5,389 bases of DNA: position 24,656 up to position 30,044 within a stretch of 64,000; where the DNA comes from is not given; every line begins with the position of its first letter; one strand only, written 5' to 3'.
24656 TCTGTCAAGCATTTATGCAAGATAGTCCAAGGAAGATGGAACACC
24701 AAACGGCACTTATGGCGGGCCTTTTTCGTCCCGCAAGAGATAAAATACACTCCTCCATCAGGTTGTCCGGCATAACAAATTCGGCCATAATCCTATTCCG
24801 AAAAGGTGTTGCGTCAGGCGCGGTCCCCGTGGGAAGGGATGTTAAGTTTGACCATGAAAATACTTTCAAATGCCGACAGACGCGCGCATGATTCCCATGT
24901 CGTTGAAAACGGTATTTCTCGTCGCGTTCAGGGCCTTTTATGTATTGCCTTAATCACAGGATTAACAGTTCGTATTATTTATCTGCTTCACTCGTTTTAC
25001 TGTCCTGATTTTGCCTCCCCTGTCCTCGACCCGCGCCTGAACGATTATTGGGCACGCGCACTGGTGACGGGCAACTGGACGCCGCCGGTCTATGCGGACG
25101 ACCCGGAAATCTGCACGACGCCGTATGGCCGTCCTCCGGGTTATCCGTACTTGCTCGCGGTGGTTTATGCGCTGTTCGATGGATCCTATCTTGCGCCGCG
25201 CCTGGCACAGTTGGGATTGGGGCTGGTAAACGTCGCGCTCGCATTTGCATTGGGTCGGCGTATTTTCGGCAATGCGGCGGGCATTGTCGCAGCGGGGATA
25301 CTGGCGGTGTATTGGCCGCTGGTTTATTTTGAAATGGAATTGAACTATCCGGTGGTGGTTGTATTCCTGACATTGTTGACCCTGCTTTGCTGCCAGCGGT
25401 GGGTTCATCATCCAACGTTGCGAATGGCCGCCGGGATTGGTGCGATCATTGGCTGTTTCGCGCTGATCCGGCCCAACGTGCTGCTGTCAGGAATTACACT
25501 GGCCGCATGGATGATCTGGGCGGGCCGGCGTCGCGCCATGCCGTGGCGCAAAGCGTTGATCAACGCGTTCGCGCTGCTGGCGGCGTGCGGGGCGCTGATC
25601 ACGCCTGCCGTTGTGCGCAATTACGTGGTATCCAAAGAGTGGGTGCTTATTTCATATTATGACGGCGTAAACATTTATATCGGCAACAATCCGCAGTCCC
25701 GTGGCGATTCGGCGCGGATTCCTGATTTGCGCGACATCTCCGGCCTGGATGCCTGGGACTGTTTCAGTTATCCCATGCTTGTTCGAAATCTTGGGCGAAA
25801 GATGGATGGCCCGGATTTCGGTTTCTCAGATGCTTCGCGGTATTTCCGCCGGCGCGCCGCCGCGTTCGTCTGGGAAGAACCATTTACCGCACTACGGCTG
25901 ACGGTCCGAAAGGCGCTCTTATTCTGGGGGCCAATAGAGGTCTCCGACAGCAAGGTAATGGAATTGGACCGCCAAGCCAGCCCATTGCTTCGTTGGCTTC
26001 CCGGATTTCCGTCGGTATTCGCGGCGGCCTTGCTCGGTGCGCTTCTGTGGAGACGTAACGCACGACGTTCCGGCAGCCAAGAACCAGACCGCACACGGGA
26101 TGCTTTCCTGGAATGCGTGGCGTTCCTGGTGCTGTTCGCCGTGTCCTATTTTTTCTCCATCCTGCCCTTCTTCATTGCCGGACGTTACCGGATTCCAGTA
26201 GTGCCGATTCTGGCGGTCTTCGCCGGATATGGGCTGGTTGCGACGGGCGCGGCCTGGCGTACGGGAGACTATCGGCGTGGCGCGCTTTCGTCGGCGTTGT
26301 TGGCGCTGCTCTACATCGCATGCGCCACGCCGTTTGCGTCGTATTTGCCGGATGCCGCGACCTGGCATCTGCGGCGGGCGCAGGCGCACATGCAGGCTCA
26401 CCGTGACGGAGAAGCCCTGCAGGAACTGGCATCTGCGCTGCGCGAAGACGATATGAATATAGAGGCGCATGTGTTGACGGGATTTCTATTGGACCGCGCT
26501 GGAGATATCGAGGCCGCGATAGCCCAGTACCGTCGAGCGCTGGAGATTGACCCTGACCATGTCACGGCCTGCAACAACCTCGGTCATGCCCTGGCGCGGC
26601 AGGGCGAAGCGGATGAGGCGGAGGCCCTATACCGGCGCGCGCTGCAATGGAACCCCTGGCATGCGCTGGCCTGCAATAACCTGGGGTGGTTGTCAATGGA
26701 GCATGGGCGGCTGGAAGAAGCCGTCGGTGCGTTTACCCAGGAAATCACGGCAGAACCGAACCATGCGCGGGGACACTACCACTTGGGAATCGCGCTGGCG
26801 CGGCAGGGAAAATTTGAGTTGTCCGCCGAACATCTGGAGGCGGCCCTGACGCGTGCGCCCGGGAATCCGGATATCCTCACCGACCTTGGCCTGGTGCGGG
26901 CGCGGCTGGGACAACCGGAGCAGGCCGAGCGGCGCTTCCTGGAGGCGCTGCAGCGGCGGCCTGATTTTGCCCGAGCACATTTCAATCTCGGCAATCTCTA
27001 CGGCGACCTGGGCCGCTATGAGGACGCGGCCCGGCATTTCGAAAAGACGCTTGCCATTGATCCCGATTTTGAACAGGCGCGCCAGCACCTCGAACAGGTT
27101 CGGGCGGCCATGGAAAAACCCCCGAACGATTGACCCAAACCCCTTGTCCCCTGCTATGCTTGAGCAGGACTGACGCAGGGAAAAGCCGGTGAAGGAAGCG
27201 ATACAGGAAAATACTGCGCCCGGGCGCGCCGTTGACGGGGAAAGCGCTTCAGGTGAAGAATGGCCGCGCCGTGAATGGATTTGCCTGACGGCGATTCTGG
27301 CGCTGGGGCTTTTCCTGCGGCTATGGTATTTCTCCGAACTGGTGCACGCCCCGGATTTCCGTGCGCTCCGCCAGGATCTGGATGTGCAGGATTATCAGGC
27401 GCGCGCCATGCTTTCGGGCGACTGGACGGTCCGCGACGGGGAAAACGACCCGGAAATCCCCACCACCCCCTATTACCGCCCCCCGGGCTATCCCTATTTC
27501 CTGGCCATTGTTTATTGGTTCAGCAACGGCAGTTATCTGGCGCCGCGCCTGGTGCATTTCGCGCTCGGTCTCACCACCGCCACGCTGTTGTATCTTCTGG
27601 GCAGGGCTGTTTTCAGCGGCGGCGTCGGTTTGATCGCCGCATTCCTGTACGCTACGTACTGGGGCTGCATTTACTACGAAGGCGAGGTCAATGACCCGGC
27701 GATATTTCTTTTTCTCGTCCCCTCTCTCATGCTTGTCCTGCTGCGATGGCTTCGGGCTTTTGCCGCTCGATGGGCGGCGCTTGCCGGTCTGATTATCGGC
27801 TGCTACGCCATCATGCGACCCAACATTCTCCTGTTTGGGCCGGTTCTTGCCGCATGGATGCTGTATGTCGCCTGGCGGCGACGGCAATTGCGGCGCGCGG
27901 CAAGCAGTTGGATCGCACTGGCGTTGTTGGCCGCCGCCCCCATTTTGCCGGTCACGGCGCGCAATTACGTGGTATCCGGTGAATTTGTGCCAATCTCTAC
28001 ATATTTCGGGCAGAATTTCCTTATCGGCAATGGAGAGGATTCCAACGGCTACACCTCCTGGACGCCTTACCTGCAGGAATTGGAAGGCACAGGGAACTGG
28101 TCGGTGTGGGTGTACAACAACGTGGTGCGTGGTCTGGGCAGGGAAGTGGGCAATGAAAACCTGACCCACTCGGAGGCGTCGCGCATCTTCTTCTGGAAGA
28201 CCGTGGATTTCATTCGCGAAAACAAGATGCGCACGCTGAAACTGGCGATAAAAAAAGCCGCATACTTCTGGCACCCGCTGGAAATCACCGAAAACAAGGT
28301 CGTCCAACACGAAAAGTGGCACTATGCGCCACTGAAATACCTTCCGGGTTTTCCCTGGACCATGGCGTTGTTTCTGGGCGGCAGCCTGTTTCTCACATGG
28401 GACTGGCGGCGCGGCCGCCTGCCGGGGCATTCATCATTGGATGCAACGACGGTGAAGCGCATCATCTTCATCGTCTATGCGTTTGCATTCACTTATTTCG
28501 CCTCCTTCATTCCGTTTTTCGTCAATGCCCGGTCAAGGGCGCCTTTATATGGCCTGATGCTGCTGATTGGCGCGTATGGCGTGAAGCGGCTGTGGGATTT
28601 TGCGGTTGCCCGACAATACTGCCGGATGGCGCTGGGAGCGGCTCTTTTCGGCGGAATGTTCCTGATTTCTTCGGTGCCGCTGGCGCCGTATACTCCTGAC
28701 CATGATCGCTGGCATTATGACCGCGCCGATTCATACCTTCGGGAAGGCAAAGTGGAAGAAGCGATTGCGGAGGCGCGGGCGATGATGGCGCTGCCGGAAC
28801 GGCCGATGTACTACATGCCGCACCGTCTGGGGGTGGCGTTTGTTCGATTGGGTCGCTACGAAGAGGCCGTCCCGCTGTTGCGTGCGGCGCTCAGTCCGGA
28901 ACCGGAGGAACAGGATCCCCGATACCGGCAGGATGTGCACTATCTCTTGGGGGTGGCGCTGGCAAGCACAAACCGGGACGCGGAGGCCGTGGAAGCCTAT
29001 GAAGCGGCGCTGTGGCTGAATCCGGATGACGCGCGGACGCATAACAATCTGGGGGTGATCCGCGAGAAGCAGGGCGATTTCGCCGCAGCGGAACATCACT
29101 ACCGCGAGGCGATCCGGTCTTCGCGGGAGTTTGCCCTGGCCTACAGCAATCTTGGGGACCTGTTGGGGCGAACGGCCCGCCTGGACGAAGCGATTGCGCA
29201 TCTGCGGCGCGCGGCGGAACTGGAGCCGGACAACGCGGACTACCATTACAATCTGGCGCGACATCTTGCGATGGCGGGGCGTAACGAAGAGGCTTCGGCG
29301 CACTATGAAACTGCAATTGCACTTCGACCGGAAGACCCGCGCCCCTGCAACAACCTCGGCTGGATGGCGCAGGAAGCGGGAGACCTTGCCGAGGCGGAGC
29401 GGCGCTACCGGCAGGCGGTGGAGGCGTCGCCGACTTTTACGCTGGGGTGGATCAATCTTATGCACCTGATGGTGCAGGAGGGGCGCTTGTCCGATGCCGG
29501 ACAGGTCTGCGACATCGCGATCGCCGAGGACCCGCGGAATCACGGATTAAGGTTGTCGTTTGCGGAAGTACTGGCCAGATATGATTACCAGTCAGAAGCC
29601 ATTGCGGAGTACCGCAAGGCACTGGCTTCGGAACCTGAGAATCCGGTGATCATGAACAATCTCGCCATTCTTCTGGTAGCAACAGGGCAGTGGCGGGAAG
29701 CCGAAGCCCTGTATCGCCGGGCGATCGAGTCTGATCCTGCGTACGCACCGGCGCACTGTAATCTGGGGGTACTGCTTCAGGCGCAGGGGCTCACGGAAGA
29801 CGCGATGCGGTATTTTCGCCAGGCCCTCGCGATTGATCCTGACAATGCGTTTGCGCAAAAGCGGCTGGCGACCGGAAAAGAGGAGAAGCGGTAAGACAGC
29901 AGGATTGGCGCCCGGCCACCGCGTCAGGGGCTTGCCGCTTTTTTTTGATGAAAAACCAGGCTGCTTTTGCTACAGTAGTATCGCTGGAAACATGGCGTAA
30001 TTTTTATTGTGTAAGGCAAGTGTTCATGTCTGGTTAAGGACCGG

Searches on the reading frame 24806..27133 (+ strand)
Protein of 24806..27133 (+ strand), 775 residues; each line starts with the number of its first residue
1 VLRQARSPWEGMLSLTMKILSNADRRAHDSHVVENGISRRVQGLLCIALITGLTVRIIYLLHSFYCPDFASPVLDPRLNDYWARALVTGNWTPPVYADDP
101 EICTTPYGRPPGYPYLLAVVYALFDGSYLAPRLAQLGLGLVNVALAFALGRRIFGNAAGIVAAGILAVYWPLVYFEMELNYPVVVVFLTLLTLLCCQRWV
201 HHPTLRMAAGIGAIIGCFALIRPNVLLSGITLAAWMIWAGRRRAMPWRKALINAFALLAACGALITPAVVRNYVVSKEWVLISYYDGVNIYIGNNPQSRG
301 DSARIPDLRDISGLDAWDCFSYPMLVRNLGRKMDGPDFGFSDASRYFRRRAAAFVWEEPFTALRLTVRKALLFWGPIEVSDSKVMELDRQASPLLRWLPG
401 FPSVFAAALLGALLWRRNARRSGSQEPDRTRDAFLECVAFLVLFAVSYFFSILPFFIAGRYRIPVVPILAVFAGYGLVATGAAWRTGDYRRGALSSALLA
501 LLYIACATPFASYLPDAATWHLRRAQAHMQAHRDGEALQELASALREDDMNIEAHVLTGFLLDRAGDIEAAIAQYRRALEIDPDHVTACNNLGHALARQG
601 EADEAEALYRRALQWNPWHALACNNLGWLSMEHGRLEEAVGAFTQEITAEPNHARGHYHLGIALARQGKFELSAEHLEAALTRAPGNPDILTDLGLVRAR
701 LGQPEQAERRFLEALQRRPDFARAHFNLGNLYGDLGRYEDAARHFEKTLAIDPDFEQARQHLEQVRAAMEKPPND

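Call 85: search_protein_families(library=pfam, proteins=[window:24806-27133:+], max_evalue=0.001)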
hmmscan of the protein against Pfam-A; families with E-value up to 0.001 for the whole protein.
window:24806-27133:+ (775 aa): 23 families
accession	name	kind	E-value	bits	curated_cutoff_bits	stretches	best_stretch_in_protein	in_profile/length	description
PF07719.23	TPR_2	-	3.6e-41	136.3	27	4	722-754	1-33/34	Tetratricopeptide repeat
PF00515.34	TPR_1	-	1.8e-37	126.1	27.8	4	722-755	1-34/34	Tetratricopeptide repeat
PF13432.12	TPR_16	-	4.7e-32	110.5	32.7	3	693-754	2-63/65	Tetratricopeptide repeat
PF13414.12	TPR_11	-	1.3e-30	105.2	26.8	2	566-600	8-42/42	TPR repeat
PF13181.12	TPR_8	-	4.5e-29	98.5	25.7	2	722-754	1-33/34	Tetratricopeptide repeat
PF13431.12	TPR_17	-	3.1e-28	96.1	24.4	2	711-741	2-32/34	Tetratricopeptide repeat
PF14559.12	TPR_19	-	2.6e-26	92.1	25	4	565-608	4-47/68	Tetratricopeptide repeat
PF13424.12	TPR_12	-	9.2e-21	74.3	30.1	3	691-752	6-75/77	Tetratricopeptide repeat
PF13428.12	TPR_14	-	6.7e-20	70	23.5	1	554-593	3-42/44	Tetratricopeptide repeat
PF13176.12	TPR_7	-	1.2e-18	66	27.9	1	724-757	1-34/36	Tetratricopeptide repeat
PF13374.12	TPR_10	-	8.6e-15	54.6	27.5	2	587-614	3-30/42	Tetratricopeptide repeat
PF13231.12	PMT_2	-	1.3e-12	48.6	26.1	1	109-258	2-149/160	Dolichyl-phosphate-mannose-protein mannosyltransferase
PF23914.1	TPR_CcmH_CycH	-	2e-11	44.4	42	1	535-645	29-146/158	Cytochrome c-type biogenesis protein H TPR domain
PF13174.12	TPR_6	-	9.7e-11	42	26.3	0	724-754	2-32/33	Tetratricopeptide repeat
PF24575.1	TPR_Slam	-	2.4e-09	38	35.2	0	558-607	53-102/104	Surface lipoprotein assembly modifier, N-terminal TPR repeats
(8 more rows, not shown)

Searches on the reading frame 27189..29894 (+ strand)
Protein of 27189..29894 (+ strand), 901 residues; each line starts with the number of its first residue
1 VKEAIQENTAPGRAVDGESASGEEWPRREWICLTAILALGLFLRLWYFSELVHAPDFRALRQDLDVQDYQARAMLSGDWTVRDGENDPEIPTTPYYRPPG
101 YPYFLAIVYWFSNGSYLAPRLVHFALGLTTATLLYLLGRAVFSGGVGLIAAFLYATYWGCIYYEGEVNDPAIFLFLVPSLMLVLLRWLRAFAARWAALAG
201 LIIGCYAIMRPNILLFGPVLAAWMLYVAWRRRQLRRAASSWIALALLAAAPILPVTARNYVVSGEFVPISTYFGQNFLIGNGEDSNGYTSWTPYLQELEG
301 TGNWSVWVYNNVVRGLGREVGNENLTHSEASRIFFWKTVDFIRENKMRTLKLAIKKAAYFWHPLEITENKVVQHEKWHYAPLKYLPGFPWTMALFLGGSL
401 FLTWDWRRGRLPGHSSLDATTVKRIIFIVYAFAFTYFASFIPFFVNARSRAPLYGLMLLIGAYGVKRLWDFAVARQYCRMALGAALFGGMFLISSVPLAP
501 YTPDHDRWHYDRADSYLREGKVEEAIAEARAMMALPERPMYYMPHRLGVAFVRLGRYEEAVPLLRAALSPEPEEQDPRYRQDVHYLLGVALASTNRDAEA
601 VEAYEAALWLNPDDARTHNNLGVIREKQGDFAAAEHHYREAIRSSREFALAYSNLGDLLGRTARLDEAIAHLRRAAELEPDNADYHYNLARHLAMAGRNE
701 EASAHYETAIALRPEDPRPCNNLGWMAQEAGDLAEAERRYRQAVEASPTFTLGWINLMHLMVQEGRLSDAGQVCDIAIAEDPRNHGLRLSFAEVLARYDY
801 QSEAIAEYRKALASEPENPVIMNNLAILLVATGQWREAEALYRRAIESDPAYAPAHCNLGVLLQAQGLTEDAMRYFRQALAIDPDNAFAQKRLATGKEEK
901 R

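Call 85: search_protein_families(library=pfam, proteins=[window:27189-29894:+], max_evalue=0.001)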
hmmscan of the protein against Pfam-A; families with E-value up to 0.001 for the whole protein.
window:27189-29894:+ (901 aa): 29 families (the best 25 are shown)
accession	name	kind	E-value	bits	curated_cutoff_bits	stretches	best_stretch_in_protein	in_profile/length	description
PF07719.23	TPR_2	-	1.2e-50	165.8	27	5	853-886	1-34/34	Tetratricopeptide repeat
PF00515.34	TPR_1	-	1.1e-49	164.7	27.8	4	853-886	1-34/34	Tetratricopeptide repeat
PF13414.12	TPR_11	-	5.6e-47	157.6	26.8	4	590-629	3-42/42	TPR repeat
PF13181.12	TPR_8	-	3.1e-40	133.3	25.7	2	853-886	1-34/34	Tetratricopeptide repeat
PF13431.12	TPR_17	-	5.1e-38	126.6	24.4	2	841-872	1-32/34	Tetratricopeptide repeat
PF14559.12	TPR_19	-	7e-37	126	25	4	803-852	9-58/68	Tetratricopeptide repeat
PF13432.12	TPR_16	-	8e-35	119.3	32.7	5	825-887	3-65/65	Tetratricopeptide repeat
PF13424.12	TPR_12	-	1.9e-31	108.5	30.1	3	649-714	3-76/77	Tetratricopeptide repeat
PF13176.12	TPR_7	-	7.7e-30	100.9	27.9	0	545-576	3-34/36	Tetratricopeptide repeat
PF13428.12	TPR_14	-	2.4e-29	99.2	23.5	1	859-894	7-42/44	Tetratricopeptide repeat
PF13374.12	TPR_10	-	5.1e-23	80.8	27.5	1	821-847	4-30/42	Tetratricopeptide repeat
PF24575.1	TPR_Slam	-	3e-15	57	35.2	0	799-840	61-102/104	Surface lipoprotein assembly modifier, N-terminal TPR repeats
PF23914.1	TPR_CcmH_CycH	-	6.7e-15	55.7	42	2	654-745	55-149/158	Cytochrome c-type biogenesis protein H TPR domain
PF13174.12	TPR_6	-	1.9e-13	50.5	26.3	0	582-613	1-32/33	Tetratricopeptide repeat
PF13371.12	TPR_9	-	2.5e-11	43.9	35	0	592-642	6-56/73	Tetratricopeptide repeat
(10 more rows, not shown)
